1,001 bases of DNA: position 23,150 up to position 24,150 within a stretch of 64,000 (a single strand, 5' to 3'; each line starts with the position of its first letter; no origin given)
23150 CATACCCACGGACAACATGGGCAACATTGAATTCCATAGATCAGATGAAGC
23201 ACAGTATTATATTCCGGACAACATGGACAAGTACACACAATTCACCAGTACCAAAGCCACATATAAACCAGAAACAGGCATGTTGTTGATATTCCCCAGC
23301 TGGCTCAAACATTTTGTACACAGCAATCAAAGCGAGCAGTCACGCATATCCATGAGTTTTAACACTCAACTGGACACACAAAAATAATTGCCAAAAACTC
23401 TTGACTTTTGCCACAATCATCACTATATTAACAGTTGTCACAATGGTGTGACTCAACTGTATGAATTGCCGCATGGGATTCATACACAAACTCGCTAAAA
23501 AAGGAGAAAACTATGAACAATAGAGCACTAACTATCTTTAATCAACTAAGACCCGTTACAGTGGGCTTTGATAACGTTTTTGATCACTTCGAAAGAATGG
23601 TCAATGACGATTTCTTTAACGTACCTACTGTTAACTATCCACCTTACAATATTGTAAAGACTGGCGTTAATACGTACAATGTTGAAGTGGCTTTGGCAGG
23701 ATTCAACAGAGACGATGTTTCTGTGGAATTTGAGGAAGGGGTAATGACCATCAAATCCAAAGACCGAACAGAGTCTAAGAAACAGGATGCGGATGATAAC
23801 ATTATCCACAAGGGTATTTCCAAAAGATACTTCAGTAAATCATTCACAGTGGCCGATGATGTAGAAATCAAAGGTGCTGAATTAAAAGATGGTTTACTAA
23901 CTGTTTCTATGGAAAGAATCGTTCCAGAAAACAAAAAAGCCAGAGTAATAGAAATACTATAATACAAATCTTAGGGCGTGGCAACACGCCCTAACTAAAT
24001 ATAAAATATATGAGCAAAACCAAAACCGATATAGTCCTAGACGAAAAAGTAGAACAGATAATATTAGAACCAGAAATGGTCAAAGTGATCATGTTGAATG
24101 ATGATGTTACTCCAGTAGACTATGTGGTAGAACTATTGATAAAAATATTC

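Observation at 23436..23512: Phage-encoded ROSE-type RNA thermometer on hsp20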

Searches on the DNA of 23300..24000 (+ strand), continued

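Call 51: search_with_rna_model(model_id=R2, sources=[window, L001, L002, L004, L005, L006, L007, L008, L010, L011, L013, L014, L015, L016, L017, L022, L023, L024, L026, L027, L028, L029, L032, L034, L035, L037, L038, L039, L040, L041, L042, L043, L046, L047, L048, L051, L052, L054, L058, L059, L060, L061, L063, L064, L068, L071, L072, L074, L076, L077, L081, L082, L085, L086, L087, L088, L089, L090, L091, L092, L093, L094, L095, L096, L097, L098, L099, L100, L103, L104, L105, L106, L107, L108, L109, L110, L111, L113, L114, L117, L118, L120, L121, L133, L135, L138, L140, L150, L155, L158, L160, L161, L162, L163, L164], make_alignment=true, max_evalue=0.3)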
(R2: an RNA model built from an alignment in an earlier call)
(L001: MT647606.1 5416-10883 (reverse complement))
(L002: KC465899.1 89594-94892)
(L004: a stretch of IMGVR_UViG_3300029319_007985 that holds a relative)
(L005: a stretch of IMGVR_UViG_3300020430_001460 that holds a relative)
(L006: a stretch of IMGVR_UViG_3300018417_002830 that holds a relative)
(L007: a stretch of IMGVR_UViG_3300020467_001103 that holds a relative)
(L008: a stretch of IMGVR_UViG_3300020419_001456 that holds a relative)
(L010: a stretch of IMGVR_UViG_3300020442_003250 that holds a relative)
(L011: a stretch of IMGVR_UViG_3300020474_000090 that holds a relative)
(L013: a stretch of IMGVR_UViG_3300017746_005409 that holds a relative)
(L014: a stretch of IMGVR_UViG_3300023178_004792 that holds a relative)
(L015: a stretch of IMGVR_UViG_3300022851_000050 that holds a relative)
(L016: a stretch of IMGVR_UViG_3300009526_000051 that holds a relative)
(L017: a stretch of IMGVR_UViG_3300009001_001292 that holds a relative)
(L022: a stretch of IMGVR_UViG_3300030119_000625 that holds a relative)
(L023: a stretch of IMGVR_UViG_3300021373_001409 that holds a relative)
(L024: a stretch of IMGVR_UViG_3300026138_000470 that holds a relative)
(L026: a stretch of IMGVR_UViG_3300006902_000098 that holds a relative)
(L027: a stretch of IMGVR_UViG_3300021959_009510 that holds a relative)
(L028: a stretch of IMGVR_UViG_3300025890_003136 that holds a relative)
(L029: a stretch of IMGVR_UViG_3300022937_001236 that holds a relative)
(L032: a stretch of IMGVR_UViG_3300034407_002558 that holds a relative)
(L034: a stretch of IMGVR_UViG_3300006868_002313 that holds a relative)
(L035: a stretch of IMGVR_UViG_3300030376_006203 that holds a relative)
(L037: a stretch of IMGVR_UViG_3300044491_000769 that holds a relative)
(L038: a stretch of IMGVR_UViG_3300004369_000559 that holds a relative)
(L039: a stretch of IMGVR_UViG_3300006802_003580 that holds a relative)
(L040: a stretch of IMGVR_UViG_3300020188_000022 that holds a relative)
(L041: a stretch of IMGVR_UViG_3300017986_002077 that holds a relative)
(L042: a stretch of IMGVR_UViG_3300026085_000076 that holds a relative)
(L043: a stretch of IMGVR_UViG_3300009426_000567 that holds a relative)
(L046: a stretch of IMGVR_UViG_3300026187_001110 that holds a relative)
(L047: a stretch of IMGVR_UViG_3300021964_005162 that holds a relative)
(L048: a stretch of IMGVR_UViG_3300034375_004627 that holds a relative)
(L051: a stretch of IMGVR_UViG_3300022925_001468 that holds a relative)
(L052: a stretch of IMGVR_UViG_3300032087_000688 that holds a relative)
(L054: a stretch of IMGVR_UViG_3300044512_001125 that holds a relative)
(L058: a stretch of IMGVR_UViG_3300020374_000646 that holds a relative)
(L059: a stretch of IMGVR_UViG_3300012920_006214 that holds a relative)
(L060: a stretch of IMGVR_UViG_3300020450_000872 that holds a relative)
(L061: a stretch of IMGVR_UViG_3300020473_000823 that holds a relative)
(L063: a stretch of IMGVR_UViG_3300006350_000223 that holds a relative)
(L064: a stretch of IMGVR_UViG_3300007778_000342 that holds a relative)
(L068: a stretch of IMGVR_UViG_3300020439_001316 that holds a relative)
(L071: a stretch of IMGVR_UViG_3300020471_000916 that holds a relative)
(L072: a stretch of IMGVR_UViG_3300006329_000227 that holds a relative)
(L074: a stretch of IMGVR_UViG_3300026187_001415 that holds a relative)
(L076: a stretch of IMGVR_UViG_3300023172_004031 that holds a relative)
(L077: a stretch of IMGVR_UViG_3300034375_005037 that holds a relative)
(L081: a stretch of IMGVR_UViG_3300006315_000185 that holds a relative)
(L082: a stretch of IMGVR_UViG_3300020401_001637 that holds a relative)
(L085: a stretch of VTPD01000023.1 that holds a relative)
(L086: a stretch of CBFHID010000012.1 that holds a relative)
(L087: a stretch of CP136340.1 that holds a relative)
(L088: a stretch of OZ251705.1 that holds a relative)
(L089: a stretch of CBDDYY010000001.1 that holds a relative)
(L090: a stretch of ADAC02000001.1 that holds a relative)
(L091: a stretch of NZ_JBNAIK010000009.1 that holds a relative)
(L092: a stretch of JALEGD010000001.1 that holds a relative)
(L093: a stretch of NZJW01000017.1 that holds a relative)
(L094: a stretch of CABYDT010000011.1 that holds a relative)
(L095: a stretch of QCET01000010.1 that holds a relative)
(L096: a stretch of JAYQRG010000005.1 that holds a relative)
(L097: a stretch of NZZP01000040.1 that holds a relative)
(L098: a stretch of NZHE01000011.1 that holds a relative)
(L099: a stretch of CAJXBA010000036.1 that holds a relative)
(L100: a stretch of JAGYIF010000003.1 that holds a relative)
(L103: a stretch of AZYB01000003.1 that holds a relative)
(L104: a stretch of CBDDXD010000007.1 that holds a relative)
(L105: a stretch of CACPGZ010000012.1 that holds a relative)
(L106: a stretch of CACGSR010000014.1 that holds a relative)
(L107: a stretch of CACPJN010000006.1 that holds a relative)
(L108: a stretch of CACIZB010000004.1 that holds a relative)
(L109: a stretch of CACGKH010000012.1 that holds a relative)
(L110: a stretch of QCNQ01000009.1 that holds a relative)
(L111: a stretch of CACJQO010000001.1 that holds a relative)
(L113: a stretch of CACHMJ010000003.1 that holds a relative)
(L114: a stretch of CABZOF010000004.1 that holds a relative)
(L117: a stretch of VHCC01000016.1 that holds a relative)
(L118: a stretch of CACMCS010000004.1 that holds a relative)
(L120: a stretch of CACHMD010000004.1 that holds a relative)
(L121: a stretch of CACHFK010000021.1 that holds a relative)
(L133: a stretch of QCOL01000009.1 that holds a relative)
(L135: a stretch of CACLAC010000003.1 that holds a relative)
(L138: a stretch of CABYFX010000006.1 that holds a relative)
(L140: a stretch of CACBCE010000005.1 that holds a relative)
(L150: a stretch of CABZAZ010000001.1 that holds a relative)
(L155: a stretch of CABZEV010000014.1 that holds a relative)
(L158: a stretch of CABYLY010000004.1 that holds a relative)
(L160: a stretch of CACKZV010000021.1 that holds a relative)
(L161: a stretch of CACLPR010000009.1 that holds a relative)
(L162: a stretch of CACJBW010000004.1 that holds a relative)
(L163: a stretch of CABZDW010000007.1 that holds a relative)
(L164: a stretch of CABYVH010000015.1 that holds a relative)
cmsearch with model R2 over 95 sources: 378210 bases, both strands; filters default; matches with E-value up to 0.3: 85.
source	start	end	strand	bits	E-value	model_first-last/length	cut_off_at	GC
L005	1440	1497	+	87.1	3.9e-16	1-58/58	no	0.31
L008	1440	1497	+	87.1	3.9e-16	1-58/58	no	0.31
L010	1440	1497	+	87.1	3.9e-16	1-58/58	no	0.31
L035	1440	1497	+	87.1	3.9e-16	1-58/58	no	0.31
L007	1434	1491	+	86.3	6e-16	1-58/58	no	0.29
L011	1434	1491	+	84.5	1.5e-15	1-58/58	no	0.31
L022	1440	1498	+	83.7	2.2e-15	1-58/58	no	0.31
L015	1441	1497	+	79.9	1.5e-14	1-58/58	no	0.32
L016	1441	1497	+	79.9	1.5e-14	1-58/58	no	0.32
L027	1442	1498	+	78.4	3.3e-14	1-58/58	no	0.33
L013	1440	1499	+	77.8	4.4e-14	1-58/58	no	0.28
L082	769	828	+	75.1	1.7e-13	1-58/58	no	0.38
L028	1443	1498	+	74.7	2.1e-13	1-58/58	no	0.3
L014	1441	1496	+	60.6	2.6e-10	1-58/58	no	0.36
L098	1426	1485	+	58.8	6.6e-10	1-58/58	no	0.37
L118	1442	1499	+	57.6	1.2e-09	1-58/58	no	0.31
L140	1442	1499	+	56.3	2.3e-09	1-58/58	no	0.34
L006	695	756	+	55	4.4e-09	1-58/58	no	0.29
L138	1442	1500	+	55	4.5e-09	1-58/58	no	0.34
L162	1442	1500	+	54.3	6.5e-09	1-58/58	no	0.32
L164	1443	1500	+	54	7.5e-09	1-58/58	no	0.34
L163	1442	1499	+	53.4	9.8e-09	1-58/58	no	0.33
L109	1444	1499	+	53.1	1.2e-08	1-58/58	no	0.39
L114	1443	1500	+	52.4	1.7e-08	1-58/58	no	0.36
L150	1442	1499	+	52.3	1.8e-08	1-58/58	no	0.38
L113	1442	1499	+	51.9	2.1e-08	1-58/58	no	0.38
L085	1445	1499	+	51.9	2.2e-08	1-58/58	no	0.38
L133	1442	1499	+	51.7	2.3e-08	1-58/58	no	0.33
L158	1443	1500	+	51.3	2.8e-08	1-58/58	no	0.31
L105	1442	1499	+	50.1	5.2e-08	1-58/58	no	0.36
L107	1441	1499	+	49.9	5.9e-08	1-58/58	no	0.37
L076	1432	1494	+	48.5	1.2e-07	1-58/58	no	0.3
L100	1435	1486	+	48.3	1.3e-07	1-58/58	no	0.38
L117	999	1050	+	47.4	2.1e-07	1-58/58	no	0.4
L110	1446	1500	+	47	2.5e-07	1-58/58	no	0.38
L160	1443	1500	+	46.2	3.7e-07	1-58/58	no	0.36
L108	1441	1499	+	46.2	3.8e-07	1-58/58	no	0.37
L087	1432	1489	+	45.7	5e-07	1-58/58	no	0.36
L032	1175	1230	+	45.6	5.1e-07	1-58/58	no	0.36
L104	657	709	+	45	6.8e-07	1-58/58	no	0.42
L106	1441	1499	+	44.8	7.6e-07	1-58/58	no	0.39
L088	1444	1499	+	44.1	1.1e-06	1-58/58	no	0.36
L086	481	539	+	44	1.2e-06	1-58/58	no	0.31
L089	1445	1499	+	43.8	1.3e-06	1-58/58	no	0.35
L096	1443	1499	+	43.6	1.4e-06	1-58/58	no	0.37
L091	1429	1489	+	43.4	1.6e-06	1-58/58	no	0.33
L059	1445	1498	+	43.3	1.7e-06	1-58/58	no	0.35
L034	1445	1498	+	42.8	2.2e-06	1-58/58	no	0.3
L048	1446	1499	+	42.8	2.2e-06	1-58/58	no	0.3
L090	1430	1490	+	42.4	2.6e-06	1-58/58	no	0.34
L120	1446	1500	+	42.4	2.6e-06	1-58/58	no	0.35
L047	1338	1397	+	42.4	2.6e-06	1-58/58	no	0.28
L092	1431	1491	+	42.3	2.8e-06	1-58/58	no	0.36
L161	1441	1500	+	42.2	2.9e-06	1-58/58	no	0.32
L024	1441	1500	+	42.2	2.9e-06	1-58/58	no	0.28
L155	1446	1500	+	42.1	3.1e-06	1-58/58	no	0.4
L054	609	668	+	41.8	3.5e-06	1-58/58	no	0.28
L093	1433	1491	+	41.2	4.8e-06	1-58/58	no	0.34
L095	1443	1499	+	41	5.1e-06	1-58/58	no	0.33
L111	1446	1500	+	41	5.4e-06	1-58/58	no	0.4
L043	1441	1500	+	40.8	5.9e-06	1-58/58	no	0.3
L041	324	377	+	40.6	6.4e-06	1-58/58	no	0.35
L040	1446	1499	+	40.4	7.1e-06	1-58/58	no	0.35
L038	1437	1494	+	40.1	8.4e-06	1-58/58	no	0.34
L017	1441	1498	+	39.7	1e-05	1-58/58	no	0.34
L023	1442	1499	+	39.7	1e-05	1-58/58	no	0.34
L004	1429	1490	+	38.9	1.5e-05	1-58/58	no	0.35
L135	1441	1499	+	38.9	1.5e-05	1-58/58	no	0.34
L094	1443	1499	+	38.7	1.7e-05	1-58/58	no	0.37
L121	1441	1499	+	38.5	1.9e-05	1-58/58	no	0.32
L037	514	567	+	37.5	3.1e-05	1-58/58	no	0.41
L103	1439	1496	+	34.6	0.00014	1-58/58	no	0.36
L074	1387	1447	+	32.4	0.0004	1-58/58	no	0.28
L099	1438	1496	+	31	0.00084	1-58/58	no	0.34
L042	1438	1499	+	30.7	0.00096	1-58/58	no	0.34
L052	1438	1498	+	30.7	0.00096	1-58/58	no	0.3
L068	1446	1500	+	30.3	0.0012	1-58/58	no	0.38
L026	1433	1499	+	30.2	0.0013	1-58/58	no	0.25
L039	1431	1498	+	25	0.017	1-58/58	no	0.31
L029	1435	1498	+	24.8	0.019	1-58/58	no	0.33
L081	1222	1282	+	24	0.028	1-58/58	no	0.33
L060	1435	1499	+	23.3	0.041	1-58/58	no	0.34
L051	171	236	+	22.5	0.06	1-58/58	no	0.33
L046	1434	1498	+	22.2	0.07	1-58/58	no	0.34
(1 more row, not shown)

Alignment A9: 85 matches aligned to the model, 90 columns, each read 5' to 3' on its own strand. Consensus structure (alignment columns), stored with it:
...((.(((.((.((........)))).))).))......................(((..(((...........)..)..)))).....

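Call 53: build_rna_model(alignment_id=A9)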
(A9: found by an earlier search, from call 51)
Model R3 built from alignment A9 (85 sequences, 90 columns); structure: stored with the alignment.
model positions 58; base pairs 15; branch points 1; effective number of sequences 7.08; information 0.961 bits per position. Calibrated on 0.2 Mb of random sequence (short: E-values are rough).
structure used (alignment columns):
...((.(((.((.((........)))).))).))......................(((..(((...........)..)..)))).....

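Call 65: search_with_rna_model(model_id=R3, source=window, max_evalue=5, show_alignments=1)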
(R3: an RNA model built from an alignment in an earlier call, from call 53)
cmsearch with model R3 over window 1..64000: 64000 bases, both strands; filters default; matches with E-value up to 5: 1.
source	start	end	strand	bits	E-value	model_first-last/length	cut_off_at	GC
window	23458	23511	+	49.5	3.4e-09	1-58/58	no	0.39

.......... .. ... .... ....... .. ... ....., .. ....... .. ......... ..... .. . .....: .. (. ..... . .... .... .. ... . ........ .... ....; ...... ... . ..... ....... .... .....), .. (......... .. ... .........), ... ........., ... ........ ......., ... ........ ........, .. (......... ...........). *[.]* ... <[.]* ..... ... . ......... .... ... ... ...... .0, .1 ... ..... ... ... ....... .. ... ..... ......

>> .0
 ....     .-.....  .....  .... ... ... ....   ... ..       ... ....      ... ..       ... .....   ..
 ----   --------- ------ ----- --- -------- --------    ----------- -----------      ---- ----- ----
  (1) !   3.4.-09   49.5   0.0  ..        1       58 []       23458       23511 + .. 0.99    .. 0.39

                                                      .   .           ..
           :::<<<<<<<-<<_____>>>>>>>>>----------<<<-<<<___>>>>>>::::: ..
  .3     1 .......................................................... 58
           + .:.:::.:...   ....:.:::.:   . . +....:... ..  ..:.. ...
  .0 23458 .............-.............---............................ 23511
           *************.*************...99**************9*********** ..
